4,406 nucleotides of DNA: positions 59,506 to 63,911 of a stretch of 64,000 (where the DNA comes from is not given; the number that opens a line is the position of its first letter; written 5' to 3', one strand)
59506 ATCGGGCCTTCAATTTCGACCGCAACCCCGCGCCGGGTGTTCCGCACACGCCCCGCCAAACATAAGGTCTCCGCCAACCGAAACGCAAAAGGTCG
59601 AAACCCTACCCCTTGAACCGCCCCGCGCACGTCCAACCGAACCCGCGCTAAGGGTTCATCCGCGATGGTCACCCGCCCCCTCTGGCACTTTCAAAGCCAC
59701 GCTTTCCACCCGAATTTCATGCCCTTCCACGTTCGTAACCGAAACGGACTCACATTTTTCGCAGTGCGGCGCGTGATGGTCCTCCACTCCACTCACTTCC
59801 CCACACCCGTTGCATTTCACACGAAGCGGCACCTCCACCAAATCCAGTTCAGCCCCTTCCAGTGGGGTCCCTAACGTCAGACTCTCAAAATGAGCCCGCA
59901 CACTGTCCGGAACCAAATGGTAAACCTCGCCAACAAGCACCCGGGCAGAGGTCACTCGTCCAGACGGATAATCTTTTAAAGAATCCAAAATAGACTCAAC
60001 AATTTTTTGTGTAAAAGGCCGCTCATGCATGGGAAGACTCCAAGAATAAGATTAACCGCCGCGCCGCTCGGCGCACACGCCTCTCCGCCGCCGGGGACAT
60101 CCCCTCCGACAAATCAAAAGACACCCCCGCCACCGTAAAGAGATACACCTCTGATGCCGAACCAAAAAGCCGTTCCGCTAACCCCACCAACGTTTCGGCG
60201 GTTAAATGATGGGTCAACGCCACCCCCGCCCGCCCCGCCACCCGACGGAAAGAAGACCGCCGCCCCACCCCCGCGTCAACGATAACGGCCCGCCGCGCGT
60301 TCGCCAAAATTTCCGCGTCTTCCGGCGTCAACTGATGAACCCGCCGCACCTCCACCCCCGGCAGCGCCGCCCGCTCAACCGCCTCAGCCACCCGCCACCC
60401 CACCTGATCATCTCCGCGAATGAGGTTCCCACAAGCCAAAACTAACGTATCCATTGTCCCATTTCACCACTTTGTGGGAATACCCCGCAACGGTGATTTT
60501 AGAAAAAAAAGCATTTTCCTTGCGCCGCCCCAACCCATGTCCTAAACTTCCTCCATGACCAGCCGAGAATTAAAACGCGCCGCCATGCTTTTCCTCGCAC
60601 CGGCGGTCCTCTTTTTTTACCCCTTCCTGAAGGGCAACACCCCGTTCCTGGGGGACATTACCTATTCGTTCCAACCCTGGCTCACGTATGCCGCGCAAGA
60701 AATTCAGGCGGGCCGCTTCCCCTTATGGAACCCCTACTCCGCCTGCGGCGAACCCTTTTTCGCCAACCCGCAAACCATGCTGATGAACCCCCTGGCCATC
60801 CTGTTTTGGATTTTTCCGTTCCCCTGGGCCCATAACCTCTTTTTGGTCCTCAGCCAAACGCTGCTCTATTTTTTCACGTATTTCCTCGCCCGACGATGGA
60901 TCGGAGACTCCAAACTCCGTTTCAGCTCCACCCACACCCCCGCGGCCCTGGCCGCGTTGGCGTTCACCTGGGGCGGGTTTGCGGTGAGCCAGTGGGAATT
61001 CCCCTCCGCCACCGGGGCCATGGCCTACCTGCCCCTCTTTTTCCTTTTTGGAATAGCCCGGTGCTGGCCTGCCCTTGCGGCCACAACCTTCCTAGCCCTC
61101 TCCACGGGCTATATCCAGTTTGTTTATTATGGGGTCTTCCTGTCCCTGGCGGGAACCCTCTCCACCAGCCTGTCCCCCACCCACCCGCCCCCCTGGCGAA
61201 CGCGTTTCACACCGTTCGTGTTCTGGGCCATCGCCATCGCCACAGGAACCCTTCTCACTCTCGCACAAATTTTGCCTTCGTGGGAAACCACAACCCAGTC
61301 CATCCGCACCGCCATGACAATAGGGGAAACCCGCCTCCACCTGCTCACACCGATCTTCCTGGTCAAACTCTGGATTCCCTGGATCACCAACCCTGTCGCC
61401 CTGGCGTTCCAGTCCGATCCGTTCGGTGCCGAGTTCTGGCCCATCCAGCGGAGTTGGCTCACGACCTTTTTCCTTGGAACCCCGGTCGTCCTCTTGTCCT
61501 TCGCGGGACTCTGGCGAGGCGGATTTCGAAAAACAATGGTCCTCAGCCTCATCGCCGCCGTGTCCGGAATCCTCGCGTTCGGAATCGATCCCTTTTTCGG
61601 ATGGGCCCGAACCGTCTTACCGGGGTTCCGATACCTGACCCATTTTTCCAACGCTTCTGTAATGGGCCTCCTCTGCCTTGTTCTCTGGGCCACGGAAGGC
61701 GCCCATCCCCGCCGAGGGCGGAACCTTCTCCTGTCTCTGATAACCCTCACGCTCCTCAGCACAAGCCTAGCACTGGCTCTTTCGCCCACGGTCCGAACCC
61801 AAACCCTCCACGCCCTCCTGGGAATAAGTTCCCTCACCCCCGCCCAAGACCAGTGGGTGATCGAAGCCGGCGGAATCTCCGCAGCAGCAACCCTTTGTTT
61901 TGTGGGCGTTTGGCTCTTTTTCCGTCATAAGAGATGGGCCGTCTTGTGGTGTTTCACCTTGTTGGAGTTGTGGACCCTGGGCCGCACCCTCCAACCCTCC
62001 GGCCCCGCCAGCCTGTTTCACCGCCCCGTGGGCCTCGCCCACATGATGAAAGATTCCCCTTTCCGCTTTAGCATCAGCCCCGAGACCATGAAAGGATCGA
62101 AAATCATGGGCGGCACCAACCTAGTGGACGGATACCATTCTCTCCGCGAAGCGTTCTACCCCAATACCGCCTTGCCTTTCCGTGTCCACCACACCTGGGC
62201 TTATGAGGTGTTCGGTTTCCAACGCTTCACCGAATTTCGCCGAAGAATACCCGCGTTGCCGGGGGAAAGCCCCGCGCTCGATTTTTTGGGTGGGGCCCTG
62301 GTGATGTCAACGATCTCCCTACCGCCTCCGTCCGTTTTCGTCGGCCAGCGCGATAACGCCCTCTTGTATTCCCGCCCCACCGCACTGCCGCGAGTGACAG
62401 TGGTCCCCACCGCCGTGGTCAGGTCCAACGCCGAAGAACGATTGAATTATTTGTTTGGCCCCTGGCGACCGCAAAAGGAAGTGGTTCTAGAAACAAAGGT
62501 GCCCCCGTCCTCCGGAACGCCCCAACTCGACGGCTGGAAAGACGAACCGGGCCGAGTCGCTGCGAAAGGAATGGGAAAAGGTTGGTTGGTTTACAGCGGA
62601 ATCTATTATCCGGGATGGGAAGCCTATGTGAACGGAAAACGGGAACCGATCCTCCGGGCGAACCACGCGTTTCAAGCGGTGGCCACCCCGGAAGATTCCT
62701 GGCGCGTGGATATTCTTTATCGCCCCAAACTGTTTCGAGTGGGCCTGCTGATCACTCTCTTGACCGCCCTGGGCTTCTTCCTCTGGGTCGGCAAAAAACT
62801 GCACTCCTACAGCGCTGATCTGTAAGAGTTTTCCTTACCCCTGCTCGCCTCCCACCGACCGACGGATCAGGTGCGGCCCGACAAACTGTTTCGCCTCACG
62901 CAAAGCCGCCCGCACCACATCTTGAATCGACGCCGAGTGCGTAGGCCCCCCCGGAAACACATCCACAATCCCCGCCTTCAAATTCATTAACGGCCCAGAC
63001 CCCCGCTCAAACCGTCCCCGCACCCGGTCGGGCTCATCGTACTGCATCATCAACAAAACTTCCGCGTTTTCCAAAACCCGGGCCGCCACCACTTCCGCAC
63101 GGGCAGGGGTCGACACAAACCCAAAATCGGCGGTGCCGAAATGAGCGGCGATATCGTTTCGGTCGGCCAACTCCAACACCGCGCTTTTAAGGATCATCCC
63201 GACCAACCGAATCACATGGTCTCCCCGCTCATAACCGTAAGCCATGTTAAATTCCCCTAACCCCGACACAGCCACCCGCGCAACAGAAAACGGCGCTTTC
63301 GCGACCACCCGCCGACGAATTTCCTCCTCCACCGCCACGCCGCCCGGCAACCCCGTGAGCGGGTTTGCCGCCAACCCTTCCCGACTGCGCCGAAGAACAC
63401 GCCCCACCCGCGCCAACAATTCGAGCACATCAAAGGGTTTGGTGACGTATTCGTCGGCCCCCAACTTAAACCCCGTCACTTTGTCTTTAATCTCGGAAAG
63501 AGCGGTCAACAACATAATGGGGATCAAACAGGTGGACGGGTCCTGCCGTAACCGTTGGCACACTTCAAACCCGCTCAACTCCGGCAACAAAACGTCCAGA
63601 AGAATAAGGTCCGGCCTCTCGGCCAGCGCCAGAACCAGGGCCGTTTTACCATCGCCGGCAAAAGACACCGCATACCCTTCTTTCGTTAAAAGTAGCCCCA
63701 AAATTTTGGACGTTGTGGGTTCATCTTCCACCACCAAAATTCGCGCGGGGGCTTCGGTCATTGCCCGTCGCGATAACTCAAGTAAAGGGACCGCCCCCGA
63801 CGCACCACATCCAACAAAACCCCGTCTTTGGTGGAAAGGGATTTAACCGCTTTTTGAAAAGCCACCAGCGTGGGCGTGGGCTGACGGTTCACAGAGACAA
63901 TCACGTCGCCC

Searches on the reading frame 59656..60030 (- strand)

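Call 74: search_protein_families(library=pfam, proteins=[window:59656-60030:-], max_evalue=0.001)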
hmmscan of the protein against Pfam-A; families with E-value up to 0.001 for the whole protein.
window:59656-60030:- (124 aa): 1 family
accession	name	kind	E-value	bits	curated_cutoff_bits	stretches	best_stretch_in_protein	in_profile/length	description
PF01155.25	HypA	-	3.1e-23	82.4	28.9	1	1-112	1-111/112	Hydrogenase/urease nickel incorporation, metallochaperone, hypA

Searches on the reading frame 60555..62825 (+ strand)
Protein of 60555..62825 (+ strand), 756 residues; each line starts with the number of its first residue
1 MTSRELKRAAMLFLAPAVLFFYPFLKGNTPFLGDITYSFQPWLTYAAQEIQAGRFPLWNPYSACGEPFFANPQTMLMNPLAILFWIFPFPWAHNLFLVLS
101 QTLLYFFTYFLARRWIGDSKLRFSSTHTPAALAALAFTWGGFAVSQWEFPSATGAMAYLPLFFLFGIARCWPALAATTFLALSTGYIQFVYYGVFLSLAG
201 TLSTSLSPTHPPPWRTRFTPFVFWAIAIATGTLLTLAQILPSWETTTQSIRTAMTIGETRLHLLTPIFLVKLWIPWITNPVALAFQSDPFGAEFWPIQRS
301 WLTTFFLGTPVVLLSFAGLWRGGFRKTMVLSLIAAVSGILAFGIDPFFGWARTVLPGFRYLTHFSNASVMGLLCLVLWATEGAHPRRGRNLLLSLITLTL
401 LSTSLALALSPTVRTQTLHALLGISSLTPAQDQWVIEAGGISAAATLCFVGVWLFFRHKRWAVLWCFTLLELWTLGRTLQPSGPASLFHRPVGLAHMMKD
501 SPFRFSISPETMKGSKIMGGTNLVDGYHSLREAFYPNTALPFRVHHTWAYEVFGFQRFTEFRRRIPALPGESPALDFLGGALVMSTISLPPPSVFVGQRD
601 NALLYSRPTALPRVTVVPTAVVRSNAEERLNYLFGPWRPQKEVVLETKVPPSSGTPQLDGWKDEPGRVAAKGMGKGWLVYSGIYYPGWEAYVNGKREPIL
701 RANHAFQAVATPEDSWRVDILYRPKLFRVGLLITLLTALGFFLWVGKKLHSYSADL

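Call 74: search_protein_families(library=pfam, proteins=[window:60555-62825:+], max_evalue=0.001)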
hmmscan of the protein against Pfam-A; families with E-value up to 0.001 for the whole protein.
window:60555-62825:+ (756 aa): 1 family
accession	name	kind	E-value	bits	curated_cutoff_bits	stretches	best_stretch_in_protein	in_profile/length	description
PF09586.16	YfhO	-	1.1e-08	34.4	28.5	1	673-734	774-835/835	Bacterial membrane protein YfhO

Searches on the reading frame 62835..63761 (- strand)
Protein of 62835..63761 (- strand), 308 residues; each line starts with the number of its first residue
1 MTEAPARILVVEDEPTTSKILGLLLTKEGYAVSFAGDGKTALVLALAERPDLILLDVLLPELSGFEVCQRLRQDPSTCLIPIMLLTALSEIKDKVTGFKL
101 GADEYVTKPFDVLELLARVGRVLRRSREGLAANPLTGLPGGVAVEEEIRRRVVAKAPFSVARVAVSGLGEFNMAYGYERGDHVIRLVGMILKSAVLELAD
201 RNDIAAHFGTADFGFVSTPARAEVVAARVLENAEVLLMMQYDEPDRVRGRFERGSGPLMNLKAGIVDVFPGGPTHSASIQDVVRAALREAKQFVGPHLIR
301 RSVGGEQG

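Call 74: search_protein_families(library=pfam, proteins=[window:62835-63761:-], max_evalue=0.001)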
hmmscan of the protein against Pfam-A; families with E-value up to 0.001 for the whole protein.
window:62835-63761:- (308 aa): 2 families
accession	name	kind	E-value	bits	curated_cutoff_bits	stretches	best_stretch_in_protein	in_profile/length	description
PF00072.30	Response_reg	-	1e-26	93.7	30.2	1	8-119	1-110/111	Response regulator receiver domain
PF00990.26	GGDEF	-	1.5e-05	25.3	23.8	1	134-292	5-156/161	Diguanylate cyclase, GGDEF domain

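Call 103: find_encoding_contigs(protein=window:62835-63761:-, flank=10000, max_places=2)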
Protein window:62835-63761:- (308 aa): 7 contigs read that carry it; 2 places shown.
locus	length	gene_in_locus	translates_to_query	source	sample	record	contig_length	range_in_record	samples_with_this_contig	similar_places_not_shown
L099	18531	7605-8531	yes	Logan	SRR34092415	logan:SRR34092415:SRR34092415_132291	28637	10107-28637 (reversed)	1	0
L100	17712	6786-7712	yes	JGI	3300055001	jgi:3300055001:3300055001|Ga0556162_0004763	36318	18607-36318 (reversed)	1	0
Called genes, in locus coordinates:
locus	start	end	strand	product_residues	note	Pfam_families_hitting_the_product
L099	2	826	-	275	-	?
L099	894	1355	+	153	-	-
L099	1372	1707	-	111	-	PF00829:Ribosomal_L21p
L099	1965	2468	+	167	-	PF04055:Radical_SAM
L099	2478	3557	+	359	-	PF07005:SBD_N, PF17042:NBD_C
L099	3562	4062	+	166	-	PF02922:CBM_48, PF16561:AMPK1_CBM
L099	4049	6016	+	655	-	PF09985:Glucodextran_C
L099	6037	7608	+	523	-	PF00089:Trypsin, PF13365:Trypsin_2, PF00595:PDZ (weak), PF12812:PDZ_1 (faint), PF13180:PDZ_2, PF17820:PDZ_6, PF00595:PDZ (weak), PF17820:PDZ_6 (weak)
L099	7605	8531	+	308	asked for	PF00072:Response_reg, PF00990:GGDEF (faint)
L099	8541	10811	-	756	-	PF09586:YfhO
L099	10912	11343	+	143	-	-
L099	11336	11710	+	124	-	PF01155:HypA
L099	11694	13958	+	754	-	PF00708:Acylphosphatase, PF07503:zf-HYPF, PF01300:Sua5_yciO_yrdC, PF17788:HypF_C, PF22521:HypF_C_2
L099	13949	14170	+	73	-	PF01455:HupF_HypC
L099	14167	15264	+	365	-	PF01924:HypD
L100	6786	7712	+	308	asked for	PF00072:Response_reg, PF00990:GGDEF (faint)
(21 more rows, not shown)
